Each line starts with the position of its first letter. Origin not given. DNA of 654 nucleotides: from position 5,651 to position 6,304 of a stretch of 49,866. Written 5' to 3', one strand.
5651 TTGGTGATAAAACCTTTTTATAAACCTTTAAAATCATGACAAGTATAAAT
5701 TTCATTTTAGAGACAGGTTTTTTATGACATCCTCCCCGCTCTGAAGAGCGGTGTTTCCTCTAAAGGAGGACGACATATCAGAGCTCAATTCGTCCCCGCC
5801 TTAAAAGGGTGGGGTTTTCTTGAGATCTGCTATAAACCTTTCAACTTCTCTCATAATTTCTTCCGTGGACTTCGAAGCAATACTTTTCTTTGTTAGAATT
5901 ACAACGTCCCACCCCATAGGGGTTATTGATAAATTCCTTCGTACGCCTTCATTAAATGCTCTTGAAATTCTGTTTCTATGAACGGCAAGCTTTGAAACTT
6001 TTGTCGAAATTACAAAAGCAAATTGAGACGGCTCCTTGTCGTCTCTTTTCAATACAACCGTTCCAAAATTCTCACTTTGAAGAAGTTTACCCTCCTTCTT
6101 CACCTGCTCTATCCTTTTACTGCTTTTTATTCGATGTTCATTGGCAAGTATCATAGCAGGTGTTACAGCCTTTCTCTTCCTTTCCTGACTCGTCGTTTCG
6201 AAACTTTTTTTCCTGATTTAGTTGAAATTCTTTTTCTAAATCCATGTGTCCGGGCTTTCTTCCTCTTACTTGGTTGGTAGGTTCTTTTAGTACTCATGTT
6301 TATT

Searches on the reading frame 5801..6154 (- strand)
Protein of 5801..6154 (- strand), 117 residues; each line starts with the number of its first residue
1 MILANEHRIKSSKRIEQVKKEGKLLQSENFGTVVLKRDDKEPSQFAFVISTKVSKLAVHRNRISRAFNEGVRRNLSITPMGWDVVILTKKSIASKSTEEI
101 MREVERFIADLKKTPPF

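Call 13: search_protein_families(library=pfam, proteins=[window:5801-6154:-], max_evalue=0.01)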
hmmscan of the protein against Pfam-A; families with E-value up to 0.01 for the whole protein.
window:5801-6154:- (117 aa): 1 family
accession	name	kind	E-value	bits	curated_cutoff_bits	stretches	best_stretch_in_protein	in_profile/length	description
PF00825.24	Ribonuclease_P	-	6.2e-20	71.7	22.3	1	3-110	1-107/109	Ribonuclease P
